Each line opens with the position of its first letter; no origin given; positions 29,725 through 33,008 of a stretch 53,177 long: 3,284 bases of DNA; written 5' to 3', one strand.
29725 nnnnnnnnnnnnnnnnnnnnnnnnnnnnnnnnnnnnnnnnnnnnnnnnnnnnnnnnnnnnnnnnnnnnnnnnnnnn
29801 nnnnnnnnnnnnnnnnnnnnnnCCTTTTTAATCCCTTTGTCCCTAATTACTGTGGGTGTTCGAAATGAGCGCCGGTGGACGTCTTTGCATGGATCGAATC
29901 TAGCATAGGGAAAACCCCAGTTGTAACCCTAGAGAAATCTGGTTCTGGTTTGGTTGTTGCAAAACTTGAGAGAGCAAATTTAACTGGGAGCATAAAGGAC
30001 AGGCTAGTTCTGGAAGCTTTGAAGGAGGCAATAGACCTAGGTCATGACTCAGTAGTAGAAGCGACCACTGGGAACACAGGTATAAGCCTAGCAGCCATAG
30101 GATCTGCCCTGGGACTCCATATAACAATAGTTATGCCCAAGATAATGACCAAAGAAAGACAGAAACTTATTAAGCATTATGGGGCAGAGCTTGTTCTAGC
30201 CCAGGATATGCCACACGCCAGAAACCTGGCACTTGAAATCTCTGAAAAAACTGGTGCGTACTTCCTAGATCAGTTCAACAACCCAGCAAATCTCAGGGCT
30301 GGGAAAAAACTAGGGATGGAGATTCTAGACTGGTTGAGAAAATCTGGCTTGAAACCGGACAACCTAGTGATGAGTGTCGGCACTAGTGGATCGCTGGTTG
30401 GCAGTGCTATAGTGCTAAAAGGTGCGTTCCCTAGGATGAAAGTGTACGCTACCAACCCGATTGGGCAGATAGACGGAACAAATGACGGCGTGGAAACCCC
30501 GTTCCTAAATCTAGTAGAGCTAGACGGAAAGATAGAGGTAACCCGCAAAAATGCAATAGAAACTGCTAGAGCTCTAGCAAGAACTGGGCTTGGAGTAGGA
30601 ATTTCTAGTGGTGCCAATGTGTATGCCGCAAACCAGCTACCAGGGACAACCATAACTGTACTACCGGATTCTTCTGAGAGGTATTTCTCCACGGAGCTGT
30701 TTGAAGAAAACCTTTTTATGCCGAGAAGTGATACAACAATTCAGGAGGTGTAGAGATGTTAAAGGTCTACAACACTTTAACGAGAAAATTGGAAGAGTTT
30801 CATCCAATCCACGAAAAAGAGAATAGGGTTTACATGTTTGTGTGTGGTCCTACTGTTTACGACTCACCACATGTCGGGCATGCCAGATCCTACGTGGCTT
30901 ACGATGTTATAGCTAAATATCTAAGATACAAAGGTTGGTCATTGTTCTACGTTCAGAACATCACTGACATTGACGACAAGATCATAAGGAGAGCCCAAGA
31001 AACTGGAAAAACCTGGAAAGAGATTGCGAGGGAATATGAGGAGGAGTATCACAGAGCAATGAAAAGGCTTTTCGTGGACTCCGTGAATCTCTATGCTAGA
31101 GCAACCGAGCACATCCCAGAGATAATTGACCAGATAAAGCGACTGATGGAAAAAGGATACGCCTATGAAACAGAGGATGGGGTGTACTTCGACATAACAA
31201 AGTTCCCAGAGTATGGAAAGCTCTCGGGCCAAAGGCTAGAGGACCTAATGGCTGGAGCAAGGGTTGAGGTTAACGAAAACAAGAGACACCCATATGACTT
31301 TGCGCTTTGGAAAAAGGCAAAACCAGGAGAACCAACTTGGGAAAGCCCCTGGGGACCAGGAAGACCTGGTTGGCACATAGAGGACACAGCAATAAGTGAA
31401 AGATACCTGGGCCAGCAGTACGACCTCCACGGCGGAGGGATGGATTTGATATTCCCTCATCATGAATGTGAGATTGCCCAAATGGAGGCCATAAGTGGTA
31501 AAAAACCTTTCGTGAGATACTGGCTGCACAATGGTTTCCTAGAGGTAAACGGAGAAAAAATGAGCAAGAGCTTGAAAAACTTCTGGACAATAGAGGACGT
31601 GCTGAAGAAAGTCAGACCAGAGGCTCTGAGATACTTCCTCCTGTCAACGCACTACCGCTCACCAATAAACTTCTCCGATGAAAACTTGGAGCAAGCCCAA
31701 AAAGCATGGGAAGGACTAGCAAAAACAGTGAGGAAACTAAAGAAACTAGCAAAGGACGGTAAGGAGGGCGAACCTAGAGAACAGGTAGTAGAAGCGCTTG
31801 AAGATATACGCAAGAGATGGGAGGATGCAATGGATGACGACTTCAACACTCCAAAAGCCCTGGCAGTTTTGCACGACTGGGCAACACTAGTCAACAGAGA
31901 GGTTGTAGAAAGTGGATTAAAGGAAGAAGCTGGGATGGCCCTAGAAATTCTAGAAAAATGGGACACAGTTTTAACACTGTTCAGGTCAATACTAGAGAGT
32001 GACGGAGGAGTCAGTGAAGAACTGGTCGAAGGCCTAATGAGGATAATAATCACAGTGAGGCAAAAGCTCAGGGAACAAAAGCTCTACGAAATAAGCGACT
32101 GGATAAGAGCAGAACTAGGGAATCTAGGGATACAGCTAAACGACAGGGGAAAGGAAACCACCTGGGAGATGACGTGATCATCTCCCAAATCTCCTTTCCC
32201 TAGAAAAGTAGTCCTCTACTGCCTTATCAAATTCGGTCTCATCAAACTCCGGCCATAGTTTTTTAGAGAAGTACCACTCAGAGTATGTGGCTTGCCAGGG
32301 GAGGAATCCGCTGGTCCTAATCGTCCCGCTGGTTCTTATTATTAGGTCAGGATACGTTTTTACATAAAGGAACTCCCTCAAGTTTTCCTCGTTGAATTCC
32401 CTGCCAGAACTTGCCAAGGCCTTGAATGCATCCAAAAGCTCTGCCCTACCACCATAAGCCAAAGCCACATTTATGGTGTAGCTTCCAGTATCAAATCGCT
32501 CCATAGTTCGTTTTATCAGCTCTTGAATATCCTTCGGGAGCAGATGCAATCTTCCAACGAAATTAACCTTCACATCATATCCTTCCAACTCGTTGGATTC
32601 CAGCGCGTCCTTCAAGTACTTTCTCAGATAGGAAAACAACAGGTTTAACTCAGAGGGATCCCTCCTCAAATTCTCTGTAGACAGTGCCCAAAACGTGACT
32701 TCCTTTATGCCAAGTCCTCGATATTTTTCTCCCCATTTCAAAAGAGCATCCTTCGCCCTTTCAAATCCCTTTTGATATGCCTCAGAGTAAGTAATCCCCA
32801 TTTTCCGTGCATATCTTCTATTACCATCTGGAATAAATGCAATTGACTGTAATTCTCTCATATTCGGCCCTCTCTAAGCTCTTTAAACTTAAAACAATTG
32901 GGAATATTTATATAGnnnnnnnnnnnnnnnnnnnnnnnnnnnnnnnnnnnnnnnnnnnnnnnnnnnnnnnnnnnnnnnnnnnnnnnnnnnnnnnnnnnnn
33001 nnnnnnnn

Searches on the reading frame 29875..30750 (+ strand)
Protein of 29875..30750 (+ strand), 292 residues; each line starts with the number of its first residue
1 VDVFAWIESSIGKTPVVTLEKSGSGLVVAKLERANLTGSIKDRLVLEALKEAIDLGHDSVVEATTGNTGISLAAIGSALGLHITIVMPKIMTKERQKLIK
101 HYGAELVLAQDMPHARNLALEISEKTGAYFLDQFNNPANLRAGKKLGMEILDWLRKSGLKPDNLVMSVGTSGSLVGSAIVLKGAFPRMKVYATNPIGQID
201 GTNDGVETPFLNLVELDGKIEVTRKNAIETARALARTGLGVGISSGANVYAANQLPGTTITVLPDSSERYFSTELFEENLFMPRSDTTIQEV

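Call 69: search_protein_families(library=pfam, proteins=[window:29875-30750:+], max_evalue=0.01)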
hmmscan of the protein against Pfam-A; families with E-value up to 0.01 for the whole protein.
window:29875-30750:+ (292 aa): 1 family
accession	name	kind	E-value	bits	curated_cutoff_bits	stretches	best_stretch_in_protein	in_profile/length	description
PF00291.31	PALP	-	1.7e-51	175.7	35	1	8-258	2-286/295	Pyridoxal-phosphate dependent enzyme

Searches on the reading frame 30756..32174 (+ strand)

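Call 69: search_protein_families(library=pfam, proteins=[window:30756-32174:+], max_evalue=0.01)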
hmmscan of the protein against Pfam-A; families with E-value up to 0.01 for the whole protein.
window:30756-32174:+ (473 aa): 5 families
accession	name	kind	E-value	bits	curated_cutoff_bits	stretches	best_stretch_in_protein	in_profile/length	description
PF01406.26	tRNA-synt_1e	-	1.8e-127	425.3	27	1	21-315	6-300/301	tRNA synthetases class I (C) catalytic domain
PF09334.17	tRNA-synt_1g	-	2.3e-19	69.9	20.1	2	35-147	11-124/391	tRNA synthetases class I (M)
PF00133.28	tRNA-synt_1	-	8.1e-14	51.6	22.7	1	223-307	330-414/414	tRNA synthetases class I (I, L, M and V)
PF09190.17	DALR_2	-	9.9e-14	52.1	22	1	354-409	1-56/57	DALR domain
PF01921.24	tRNA-synt_1f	-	9.8e-08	31.7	27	1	261-332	275-341/360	tRNA synthetases class I (K)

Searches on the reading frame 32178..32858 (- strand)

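Call 69: search_protein_families(library=pfam, proteins=[window:32178-32858:-], max_evalue=0.01)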
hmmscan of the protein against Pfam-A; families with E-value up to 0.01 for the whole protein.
window:32178-32858:- (226 aa): 1 family
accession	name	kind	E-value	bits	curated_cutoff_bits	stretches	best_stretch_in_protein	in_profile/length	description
PF01255.24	Prenyltransf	-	2e-60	204.5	27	1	9-225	1-219/219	Putative undecaprenyl diphosphate synthase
